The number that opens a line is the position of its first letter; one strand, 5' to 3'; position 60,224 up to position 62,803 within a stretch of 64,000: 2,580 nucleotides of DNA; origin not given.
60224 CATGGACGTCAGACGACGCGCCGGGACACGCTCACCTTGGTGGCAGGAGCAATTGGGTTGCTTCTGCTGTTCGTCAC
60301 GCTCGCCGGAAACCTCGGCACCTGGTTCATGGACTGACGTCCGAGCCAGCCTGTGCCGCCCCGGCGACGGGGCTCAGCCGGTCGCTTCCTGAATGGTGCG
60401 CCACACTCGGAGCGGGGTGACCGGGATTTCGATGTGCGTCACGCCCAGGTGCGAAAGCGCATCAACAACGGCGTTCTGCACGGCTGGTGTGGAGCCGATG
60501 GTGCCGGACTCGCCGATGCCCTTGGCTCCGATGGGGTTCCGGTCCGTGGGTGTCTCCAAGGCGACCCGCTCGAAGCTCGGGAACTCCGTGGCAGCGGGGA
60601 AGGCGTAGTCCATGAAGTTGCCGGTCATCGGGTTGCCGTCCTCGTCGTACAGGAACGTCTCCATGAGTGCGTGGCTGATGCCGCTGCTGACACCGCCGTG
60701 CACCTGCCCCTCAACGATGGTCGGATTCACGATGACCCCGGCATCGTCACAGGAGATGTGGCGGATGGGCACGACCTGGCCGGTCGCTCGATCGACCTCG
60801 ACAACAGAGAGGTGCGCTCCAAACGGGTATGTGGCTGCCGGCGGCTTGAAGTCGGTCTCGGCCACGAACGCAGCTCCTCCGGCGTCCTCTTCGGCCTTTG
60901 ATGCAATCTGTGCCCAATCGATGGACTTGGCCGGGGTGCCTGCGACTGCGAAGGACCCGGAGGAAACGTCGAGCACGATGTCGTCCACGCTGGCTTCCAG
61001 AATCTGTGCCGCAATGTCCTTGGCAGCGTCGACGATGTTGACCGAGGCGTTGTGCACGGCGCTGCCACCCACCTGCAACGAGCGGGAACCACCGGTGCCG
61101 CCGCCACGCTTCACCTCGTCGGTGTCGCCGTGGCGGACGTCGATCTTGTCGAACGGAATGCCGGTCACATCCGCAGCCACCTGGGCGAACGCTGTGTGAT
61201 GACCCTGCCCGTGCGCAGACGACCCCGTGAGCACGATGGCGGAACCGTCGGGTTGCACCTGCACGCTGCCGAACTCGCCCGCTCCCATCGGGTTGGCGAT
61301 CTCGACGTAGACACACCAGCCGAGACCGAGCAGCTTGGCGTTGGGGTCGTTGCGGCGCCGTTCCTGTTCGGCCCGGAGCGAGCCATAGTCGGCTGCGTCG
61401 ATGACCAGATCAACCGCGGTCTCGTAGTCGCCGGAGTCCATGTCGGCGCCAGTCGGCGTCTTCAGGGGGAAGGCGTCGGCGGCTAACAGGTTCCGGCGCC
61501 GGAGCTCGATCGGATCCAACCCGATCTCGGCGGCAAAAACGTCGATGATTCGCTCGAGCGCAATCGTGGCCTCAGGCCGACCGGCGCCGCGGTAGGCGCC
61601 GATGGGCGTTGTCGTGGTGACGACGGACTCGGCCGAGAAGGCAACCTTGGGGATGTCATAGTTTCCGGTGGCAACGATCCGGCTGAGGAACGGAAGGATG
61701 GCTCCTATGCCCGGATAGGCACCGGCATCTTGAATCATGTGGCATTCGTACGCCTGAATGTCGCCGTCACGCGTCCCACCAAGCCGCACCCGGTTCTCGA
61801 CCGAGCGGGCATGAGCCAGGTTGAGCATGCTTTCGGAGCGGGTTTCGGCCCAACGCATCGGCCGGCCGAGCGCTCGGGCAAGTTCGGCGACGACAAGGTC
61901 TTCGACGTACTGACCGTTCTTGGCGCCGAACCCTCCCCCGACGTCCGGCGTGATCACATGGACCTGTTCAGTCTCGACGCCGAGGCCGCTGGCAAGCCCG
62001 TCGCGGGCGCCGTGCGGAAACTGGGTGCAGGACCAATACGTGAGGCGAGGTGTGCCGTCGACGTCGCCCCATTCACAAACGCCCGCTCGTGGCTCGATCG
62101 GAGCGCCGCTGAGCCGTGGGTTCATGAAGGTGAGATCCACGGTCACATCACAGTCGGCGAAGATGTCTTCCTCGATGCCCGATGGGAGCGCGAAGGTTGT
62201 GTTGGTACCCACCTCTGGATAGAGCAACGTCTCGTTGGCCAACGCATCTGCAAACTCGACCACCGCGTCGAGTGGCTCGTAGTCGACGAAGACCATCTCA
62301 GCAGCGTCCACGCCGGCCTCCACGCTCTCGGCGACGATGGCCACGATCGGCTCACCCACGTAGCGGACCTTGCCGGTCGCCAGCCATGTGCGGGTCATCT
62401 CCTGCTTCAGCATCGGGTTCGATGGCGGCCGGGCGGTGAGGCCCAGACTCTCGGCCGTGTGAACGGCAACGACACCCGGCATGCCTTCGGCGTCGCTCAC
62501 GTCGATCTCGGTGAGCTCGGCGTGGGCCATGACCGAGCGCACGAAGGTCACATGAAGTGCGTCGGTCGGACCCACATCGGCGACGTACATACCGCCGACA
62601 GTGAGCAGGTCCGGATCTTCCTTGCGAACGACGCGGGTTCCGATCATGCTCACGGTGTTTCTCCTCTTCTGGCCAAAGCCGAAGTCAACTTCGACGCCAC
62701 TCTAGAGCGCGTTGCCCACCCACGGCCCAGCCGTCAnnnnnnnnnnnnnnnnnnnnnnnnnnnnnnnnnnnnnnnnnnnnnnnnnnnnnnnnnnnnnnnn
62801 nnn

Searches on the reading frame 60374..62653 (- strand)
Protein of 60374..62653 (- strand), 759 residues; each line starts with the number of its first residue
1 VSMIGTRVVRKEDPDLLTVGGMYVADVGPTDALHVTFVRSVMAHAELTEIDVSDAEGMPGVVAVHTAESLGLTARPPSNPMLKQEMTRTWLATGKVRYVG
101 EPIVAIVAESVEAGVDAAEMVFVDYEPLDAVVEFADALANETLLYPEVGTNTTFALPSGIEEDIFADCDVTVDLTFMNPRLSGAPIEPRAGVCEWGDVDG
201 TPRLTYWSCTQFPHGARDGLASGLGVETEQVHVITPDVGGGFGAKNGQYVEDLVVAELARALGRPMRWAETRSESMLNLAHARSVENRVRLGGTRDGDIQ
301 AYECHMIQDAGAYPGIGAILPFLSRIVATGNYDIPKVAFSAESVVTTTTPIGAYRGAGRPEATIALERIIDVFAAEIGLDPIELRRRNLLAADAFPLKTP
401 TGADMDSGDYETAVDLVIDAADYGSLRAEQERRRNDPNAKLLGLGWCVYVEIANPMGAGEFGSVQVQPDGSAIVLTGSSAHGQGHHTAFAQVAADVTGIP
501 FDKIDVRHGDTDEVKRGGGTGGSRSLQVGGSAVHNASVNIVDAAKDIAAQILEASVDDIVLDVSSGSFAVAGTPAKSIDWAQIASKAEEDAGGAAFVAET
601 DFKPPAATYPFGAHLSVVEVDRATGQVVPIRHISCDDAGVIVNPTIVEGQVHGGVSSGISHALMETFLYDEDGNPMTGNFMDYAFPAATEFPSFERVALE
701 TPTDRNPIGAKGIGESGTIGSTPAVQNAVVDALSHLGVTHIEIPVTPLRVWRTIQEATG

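Call 74: search_protein_families(library=pfam, proteins=[window:60374-62653:-], max_evalue=0.001)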
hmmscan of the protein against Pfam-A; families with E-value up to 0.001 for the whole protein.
window:60374-62653:- (759 aa): 3 families
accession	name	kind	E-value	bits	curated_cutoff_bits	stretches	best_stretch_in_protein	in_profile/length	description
PF20256.3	MoCoBD_2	-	1.1e-75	255.2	27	1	419-692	4-283/283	Molybdopterin cofactor-binding domain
PF02738.23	MoCoBD_1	-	9.3e-67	225.1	27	1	147-389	4-244/244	Molybdopterin cofactor-binding domain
PF01315.27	Ald_Xan_dh_C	-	2.2e-23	83.1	31.3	1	22-128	5-109/110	Aldehyde oxidase and xanthine dehydrogenase, a/b hammerhead domain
